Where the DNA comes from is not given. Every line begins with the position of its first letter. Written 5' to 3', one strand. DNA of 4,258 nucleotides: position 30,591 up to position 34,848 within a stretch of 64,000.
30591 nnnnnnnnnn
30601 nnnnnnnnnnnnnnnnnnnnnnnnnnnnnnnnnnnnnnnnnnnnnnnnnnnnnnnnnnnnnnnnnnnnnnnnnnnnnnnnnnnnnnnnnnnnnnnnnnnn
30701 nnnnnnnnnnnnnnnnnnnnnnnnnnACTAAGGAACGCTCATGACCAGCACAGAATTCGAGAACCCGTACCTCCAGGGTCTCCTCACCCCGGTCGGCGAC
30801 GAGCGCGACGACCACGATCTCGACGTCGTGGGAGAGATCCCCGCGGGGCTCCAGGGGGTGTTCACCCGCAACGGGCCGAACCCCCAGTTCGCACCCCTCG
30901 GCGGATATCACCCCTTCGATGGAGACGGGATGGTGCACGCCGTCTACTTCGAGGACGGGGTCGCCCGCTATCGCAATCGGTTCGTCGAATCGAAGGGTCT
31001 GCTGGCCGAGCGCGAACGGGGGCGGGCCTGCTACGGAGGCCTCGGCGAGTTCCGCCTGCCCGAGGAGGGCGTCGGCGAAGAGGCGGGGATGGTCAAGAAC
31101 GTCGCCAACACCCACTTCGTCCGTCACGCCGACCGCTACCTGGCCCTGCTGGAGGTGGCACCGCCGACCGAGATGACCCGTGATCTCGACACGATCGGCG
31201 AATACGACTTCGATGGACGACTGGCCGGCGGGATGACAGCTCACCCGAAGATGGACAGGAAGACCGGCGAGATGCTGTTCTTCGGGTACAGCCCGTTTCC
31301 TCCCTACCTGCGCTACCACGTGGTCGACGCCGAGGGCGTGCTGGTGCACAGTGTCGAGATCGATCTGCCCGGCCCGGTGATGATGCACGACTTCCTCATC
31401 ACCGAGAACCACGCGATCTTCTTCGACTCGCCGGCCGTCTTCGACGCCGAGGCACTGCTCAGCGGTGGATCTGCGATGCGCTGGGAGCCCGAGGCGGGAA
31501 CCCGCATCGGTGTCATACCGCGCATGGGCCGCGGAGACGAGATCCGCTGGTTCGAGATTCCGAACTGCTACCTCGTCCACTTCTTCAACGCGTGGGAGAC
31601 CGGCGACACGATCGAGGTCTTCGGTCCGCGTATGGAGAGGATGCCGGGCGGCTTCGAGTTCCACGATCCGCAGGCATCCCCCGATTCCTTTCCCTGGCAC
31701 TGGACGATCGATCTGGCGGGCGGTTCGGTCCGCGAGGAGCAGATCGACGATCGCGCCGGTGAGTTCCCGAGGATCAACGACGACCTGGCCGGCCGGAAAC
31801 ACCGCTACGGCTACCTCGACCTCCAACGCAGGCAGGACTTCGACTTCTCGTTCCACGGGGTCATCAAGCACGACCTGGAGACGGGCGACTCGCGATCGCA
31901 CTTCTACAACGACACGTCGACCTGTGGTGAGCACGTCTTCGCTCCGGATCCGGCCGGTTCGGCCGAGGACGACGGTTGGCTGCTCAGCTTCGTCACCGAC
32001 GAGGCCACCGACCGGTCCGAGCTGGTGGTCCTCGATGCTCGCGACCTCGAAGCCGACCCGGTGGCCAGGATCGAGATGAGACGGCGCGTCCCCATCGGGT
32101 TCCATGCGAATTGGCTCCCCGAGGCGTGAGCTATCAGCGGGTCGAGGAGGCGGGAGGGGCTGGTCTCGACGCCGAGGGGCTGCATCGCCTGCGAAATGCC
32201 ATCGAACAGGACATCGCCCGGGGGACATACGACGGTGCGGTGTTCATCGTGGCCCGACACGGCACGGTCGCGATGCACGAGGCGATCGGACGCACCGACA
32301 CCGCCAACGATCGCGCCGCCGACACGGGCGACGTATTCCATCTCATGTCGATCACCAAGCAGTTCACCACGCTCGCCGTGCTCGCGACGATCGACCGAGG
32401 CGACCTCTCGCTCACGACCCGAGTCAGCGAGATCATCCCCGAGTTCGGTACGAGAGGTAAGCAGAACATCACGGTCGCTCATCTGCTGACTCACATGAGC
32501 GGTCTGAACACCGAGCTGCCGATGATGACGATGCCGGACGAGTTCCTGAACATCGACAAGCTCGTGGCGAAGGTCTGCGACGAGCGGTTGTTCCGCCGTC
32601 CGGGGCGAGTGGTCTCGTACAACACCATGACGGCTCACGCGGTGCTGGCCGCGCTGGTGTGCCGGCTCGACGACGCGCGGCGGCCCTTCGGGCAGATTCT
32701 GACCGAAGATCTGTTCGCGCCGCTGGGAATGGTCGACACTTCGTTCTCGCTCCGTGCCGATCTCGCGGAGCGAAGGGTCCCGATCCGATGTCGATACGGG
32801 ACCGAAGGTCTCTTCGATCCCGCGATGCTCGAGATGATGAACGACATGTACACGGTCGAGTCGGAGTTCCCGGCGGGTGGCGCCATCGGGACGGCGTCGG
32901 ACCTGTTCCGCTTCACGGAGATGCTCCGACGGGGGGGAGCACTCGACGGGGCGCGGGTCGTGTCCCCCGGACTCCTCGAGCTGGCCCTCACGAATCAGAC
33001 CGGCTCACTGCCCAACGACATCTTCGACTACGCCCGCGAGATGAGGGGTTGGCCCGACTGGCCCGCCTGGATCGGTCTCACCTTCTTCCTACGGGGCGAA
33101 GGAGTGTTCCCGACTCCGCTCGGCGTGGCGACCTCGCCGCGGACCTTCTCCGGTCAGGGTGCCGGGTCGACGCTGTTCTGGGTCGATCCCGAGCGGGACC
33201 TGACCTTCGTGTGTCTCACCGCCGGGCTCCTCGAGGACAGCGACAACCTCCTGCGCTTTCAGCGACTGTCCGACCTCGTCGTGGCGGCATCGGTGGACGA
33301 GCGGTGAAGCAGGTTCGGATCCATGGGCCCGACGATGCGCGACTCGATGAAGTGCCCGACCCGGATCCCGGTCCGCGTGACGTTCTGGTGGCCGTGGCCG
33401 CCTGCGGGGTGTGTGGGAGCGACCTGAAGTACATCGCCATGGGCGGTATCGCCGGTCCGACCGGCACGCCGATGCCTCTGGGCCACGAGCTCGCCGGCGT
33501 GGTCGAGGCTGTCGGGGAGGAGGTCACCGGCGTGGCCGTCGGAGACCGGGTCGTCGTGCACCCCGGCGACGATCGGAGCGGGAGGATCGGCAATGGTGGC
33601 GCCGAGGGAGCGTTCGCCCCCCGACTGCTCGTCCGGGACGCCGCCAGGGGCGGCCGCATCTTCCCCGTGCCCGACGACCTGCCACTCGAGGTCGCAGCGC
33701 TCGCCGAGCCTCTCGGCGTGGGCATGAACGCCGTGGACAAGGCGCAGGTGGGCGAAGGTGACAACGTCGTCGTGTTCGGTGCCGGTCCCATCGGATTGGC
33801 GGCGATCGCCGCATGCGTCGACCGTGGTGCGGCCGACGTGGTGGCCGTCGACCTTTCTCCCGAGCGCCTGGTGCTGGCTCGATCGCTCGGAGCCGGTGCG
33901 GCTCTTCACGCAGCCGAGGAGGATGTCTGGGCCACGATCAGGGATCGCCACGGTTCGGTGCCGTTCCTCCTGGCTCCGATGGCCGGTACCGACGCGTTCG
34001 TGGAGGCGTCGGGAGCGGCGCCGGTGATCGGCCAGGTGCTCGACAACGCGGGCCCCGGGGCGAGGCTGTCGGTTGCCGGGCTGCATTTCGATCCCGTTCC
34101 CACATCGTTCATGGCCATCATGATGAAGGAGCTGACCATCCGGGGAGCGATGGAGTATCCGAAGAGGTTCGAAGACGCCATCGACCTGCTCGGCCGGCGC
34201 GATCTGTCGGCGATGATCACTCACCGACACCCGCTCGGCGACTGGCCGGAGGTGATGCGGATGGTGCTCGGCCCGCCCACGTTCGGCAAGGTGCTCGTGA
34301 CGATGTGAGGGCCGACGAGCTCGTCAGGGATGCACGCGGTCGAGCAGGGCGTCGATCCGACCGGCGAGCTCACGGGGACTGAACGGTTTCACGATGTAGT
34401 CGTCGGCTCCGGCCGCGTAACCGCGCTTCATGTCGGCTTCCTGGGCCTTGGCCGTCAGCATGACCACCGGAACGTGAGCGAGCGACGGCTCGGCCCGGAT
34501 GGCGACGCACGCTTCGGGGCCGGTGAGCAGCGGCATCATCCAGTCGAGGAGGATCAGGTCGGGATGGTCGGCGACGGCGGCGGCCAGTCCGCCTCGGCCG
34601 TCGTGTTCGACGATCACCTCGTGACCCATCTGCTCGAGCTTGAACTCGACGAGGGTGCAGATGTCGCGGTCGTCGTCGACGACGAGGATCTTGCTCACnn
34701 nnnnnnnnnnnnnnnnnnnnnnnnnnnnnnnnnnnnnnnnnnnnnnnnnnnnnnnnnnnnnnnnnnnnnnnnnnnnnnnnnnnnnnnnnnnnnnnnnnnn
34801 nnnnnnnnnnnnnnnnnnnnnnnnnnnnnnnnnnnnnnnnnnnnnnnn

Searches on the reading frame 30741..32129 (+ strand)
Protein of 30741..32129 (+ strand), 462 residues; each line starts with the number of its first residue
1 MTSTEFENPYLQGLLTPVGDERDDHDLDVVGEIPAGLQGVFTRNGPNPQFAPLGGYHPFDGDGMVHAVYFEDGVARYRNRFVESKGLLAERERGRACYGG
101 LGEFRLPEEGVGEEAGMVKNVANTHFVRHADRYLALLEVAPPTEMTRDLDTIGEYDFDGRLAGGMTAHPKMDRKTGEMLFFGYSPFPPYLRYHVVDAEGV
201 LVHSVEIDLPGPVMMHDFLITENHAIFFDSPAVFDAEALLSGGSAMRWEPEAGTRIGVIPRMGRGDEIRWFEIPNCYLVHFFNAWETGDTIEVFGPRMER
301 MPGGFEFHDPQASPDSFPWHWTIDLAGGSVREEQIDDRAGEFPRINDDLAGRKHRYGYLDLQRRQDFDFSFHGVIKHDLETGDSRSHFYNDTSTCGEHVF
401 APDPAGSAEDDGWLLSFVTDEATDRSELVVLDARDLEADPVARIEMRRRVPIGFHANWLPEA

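Call 11: find_related_loci(query=window:30741-32129:+, collection=genome_contigs, flank=3000)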
Query window:30741-32129:+ (462 aa) in genome_contigs; peptide patterns used: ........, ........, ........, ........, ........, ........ (x = any residue, [..] = any of these).
599 stretches matched a pattern (row limit reached: there are more); 598 encode a relative of the query (tblastn E <= 1e-3); the best 80 are kept; 80 distinct loci.
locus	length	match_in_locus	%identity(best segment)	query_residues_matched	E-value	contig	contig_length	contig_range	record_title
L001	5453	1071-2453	66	1-461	0e+0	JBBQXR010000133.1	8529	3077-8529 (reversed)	MAG: Acidimicrobiia bacterium isolate Co_metawrap_2124 Cmw_2124_k141_1575847_length_8529_cov_7.0000, whole genome shotgu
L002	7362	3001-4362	65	6-459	0e+0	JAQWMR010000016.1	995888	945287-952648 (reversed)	MAG: Acidimicrobiales bacterium isolate cluster2_bin.157 k141_3690268, whole genome shotgun sequence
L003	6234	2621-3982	65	8-461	0e+0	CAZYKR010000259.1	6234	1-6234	MAG TPA_asm: uncultured Iamiaceae bacterium isolate SRP292972_co1_123 genome assembly, contig: NODE_5088_length_6234_cov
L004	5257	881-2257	65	8-461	0e+0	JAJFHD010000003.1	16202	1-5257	MAG: Alphaproteobacteria bacterium isolate OFTM70 OFTM70_2, whole genome shotgun sequence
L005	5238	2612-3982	65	1-459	0e+0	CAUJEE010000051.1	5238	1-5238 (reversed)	MAG: Actinomycetota bacterium isolate KLAP213 genome assembly, contig: KLAP213_571734, whole genome shotgun sequence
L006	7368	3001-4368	63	6-461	0e+0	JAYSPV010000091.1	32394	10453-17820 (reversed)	MAG: Ilumatobacteraceae bacterium isolate GFS_11600 GFS_11600_90, whole genome shotgun sequence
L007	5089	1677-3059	62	1-459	0e+0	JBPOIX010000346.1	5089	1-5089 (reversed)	MAG: Actinomycetota bacterium isolate MAG_1116 c_000000596823, whole genome shotgun sequence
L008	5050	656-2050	62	1-459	0e+0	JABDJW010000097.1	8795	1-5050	MAG: Acidimicrobiales bacterium isolate SS_bin_33 k127_738682, whole genome shotgun sequence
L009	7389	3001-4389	61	1-461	0e+0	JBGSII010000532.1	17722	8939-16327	MAG: Ilumatobacteraceae bacterium isolate JTS-AC125 k141_813777, whole genome shotgun sequence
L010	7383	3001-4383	60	1-459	0e+0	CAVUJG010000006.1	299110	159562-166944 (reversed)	MAG: Ilumatobacteraceae bacterium isolate MFD01721.bin.3.271 genome assembly, contig: contig_19921, whole genome shotgun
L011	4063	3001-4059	64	6-358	4e-159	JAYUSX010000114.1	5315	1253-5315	MAG: Actinomycetota bacterium isolate GL119_DN_concoct_136 GL119_DN_concoct_136_113, whole genome shotgun sequence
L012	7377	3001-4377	47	7-462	5e-126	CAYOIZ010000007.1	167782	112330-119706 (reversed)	MAG TPA_asm: uncultured Candidatus Binatia bacterium isolate binchicken_co199_112 genome assembly, contig: NODE_99_lengt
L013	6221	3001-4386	46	2-462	2e-126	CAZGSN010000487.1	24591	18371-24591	MAG TPA_asm: uncultured Candidatus Binatia bacterium isolate binchicken_co200_33 genome assembly, contig: k141_1385694,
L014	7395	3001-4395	46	1-462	3e-125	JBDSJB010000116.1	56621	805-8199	MAG: Candidatus Binatia bacterium isolate cluster1_bin.312 k127_7960227, whole genome shotgun sequence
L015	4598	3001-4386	46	1-459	5e-121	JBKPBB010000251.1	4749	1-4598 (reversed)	MAG: Thermodesulfobacteriota bacterium isolate GB_EKS_MAG_00090 GB_EKS_000000029150, whole genome shotgun sequence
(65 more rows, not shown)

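Call 15: search_protein_families(library=pfam, max_evalue=1, proteins=[window:30741-32129:+])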
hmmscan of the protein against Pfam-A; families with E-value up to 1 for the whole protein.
window:30741-32129:+ (462 aa): 1 family
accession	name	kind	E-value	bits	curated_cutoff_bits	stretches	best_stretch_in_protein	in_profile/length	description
PF03055.21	RPE65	-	2.1e-139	466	27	1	16-460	2-469/469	Retinal pigment epithelial membrane protein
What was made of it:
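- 30741..33307 (+): Predicted target unit: carotenoid cleavage oxygenase (RPE65 family) plus beta-lactamase-fold hydrolase. Call 15.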

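Call 44: find_homologous_proteins(query=window:30741-32129:+, max_evalue=1e-100)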
Query window:30741-32129:+ (462 aa): 1961 proteins with E <= 1e-100 among 8000 candidates; the best 120 are listed.
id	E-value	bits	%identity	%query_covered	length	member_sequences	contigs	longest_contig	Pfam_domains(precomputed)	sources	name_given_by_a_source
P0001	9.3e-260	880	79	100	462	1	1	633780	PF03055.22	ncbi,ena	-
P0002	4.2e-252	855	77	100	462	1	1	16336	PF03055.22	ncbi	-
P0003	7.3e-249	845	76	100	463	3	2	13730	PF03055.22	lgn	-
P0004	4.1e-235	799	73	98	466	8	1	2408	PF03055.22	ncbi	-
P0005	3.2e-216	737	67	100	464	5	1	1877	PF03055.22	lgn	-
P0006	1.3e-215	735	67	98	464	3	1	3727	PF03055.22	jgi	jgi:carotenoid cleavage dioxygenase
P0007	1.4e-214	731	64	99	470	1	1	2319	PF03055.22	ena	-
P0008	3.9e-214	730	66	98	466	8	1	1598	PF03055.22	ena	-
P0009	4.4e-214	730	65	98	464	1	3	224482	PF03055.22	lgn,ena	-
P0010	5.9e-214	729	66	99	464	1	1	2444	PF03055.22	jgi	jgi:carotenoid cleavage dioxygenase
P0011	6.1e-214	729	65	98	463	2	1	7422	PF03055.22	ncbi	-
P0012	4.2e-213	727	65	100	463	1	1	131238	PF03055.22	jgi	jgi:carotenoid cleavage dioxygenase-like enzyme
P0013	8.1e-213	726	65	98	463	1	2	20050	PF03055.22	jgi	-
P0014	3.8e-212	723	65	100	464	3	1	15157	PF03055.22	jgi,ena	-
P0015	4.6e-212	723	66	98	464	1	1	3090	PF03055.22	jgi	jgi:carotenoid cleavage dioxygenase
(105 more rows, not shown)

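Call 45: find_encoding_contigs(protein=P0001, flank=10000, max_places=2)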
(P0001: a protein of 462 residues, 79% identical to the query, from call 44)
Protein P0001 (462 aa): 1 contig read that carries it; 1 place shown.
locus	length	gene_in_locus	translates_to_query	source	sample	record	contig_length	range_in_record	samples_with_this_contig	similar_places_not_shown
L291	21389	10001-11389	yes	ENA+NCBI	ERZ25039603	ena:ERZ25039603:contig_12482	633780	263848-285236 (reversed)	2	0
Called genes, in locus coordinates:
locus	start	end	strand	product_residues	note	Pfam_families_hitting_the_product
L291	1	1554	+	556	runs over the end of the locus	PF00501:AMP-binding, PF13193:AMP-binding_C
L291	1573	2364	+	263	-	PF00106:adh_short, PF08659:KR, PF13561:adh_short_C2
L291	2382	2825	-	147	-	PF13577:SnoaL_4, PF13474:SnoaL_3 (weak), PF14534:DUF4440 (weak)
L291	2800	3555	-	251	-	PF00106:adh_short, PF08659:KR, PF23441:SDR, PF13561:adh_short_C2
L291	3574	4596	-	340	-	-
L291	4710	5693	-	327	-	PF01073:3Beta_HSD, PF01370:Epimerase, PF02719:Polysacc_synt_2 (weak), PF04321:RmlD_sub_bind, PF05368:NmrA (weak), PF13460:NAD_binding_10, PF16363:GDP_Man_Dehyd, PF07993:NAD_binding_4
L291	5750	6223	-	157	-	PF07366:SnoaL (faint), PF12680:SnoaL_2, PF10184:DUF2358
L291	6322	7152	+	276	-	PF00106:adh_short, PF08659:KR, PF13561:adh_short_C2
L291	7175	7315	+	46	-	-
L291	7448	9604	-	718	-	PF04879:Molybdop_Fe4S4, PF00384:Molybdopterin, PF01568:Molydop_binding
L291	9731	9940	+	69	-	-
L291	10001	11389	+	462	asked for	PF03055:RPE65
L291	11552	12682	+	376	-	PF00211:Guanylate_cyc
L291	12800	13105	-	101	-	PF02452:PemK_toxin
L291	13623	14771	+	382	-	PF00266:Aminotran_5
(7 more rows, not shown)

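Call 46: find_encoding_contigs(protein=P0002, flank=10000, max_places=2)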
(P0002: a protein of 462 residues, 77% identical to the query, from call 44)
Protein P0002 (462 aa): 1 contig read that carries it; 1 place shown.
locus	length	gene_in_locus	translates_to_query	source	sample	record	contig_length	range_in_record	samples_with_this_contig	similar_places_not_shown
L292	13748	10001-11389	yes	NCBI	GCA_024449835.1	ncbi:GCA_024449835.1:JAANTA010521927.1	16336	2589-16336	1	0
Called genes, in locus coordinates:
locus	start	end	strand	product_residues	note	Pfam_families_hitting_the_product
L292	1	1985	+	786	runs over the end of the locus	PF02515:CoA_transf_3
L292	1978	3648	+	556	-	PF00501:AMP-binding, PF13193:AMP-binding_C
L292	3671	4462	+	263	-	PF00106:adh_short, PF08659:KR (weak), PF13561:adh_short_C2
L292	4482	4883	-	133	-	PF13577:SnoaL_4, PF13474:SnoaL_3 (weak), PF14534:DUF4440 (weak)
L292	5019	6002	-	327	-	PF01073:3Beta_HSD, PF01370:Epimerase, PF02719:Polysacc_synt_2 (faint), PF04321:RmlD_sub_bind, PF05368:NmrA, PF13460:NAD_binding_10, PF16363:GDP_Man_Dehyd, PF07993:NAD_binding_4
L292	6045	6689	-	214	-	PF12680:SnoaL_2, PF10184:DUF2358 (weak)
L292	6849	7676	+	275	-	PF00106:adh_short, PF08659:KR, PF13561:adh_short_C2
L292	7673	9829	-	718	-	PF04879:Molybdop_Fe4S4, PF00384:Molybdopterin, PF01568:Molydop_binding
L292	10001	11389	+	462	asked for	PF03055:RPE65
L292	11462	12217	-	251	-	PF00106:adh_short, PF08659:KR, PF23441:SDR (weak), PF13561:adh_short_C2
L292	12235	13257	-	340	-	-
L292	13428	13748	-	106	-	?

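Call 47: find_encoding_contigs(protein=P0003, flank=10000, max_places=2)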
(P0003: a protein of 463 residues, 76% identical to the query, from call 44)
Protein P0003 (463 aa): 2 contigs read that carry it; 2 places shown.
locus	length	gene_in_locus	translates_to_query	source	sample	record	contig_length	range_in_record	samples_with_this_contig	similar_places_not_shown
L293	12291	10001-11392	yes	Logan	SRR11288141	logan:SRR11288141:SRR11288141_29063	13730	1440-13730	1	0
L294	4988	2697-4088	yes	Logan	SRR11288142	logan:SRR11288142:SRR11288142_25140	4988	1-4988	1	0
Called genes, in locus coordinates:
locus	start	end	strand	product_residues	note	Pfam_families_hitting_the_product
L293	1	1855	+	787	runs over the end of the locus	PF02515:CoA_transf_3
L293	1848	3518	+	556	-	PF00501:AMP-binding, PF13193:AMP-binding_C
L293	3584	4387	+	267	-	PF00106:adh_short, PF08659:KR, PF13561:adh_short_C2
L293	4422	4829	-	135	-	PF13577:SnoaL_4, PF13474:SnoaL_3, PF14534:DUF4440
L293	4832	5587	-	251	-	PF00106:adh_short, PF08659:KR, PF23441:SDR, PF13561:adh_short_C2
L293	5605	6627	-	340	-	-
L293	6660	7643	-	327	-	PF01073:3Beta_HSD, PF01370:Epimerase, PF04321:RmlD_sub_bind, PF05368:NmrA, PF13460:NAD_binding_10, PF16363:GDP_Man_Dehyd, PF07993:NAD_binding_4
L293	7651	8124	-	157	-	PF12680:SnoaL_2, PF10184:DUF2358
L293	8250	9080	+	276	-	PF00106:adh_short, PF08659:KR, PF13561:adh_short_C2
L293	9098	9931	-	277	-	-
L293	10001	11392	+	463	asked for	PF03055:RPE65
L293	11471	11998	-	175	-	PF00903:Glyoxalase (weak), PF13669:Glyoxalase_4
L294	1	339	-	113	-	?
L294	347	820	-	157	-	PF12680:SnoaL_2, PF10184:DUF2358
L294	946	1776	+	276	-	PF00106:adh_short, PF08659:KR, PF13561:adh_short_C2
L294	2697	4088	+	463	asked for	PF03055:RPE65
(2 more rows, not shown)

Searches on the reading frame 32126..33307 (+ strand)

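Call 15: search_protein_families(library=pfam, max_evalue=1, proteins=[window:32126-33307:+])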
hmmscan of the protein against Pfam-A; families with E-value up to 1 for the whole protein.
window:32126-33307:+ (393 aa): 3 families
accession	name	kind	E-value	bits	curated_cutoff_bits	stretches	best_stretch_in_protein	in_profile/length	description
PF00144.29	Beta-lactamase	-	3.5e-56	191.2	27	1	22-373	1-316/329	Beta-lactamase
PF13354.11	Beta-lactamase2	-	0.034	13.9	22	1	68-124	18-82/214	Beta-lactamase enzyme family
PF05510.18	Sarcoglycan_2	-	0.22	11.9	24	1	286-317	16-47/95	Sarcoglycan alpha/epsilon N-terminal domain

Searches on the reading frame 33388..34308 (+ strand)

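Call 15: search_protein_families(library=pfam, max_evalue=1, proteins=[window:33388-34308:+])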
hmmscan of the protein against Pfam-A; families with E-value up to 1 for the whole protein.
window:33388-34308:+ (306 aa): 11 families
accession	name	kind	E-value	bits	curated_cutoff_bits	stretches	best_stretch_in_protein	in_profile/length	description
PF00107.32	ADH_zinc_N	-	1.1e-18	67.9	31.8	1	134-268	1-127/129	Zinc-binding dehydrogenase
PF08240.17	ADH_N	-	1.3e-14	54.8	23.5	1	2-62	8-66/104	Alcohol dehydrogenase GroES-like domain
PF16912.11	Glu_dehyd_C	-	4.9e-05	23.4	34.9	1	101-232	2-131/211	Glucose dehydrogenase C-terminus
PF01262.27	AlaDh_PNT_C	-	0.0048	16.8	23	1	125-170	29-74/214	Alanine dehydrogenase/PNT, C-terminal domain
PF02254.24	TrkA_N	-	0.015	16.1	23.8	1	127-180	1-54/116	TrkA-N domain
PF07992.20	Pyr_redox_2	-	0.048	13.5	26.1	1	122-178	142-196/291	Pyridine nucleotide-disulphide oxidoreductase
PF03807.23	F420_oxidored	-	0.12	13.4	21.6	1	127-173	2-50/94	NADP oxidoreductase coenzyme F420-dependent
PF18408.7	zf_Hakai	-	0.17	12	26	1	268-281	17-30/32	C2H2 Hakai zinc finger domain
PF03721.20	UDPG_MGDP_dh_N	-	0.21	11.6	27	1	126-161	2-36/187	UDP-glucose/GDP-mannose dehydrogenase family, NAD binding domain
PF00070.33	Pyr_redox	-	0.24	12.4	22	0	126-157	1-31/82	Pyridine nucleotide-disulphide oxidoreductase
PF02475.24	TRM5-TYW2_MTfase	-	0.39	11.1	28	1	119-161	32-73/164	TRM5/TYW2 methyltransferase domain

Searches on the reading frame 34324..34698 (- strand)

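Call 15: search_protein_families(library=pfam, max_evalue=1, proteins=[window:34324-34698:-])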
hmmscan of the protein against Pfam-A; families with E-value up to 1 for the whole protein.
window:34324-34698:- (124 aa): 2 families
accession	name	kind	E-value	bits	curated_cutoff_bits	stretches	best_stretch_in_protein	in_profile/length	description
PF00072.30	Response_reg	-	4.1e-26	91.8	30.2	1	4-115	1-110/111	Response regulator receiver domain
PF21695.3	GlnR_1st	-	0.015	15.7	27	1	20-115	18-107/111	Transcription regulator GlnR, N-terminal domain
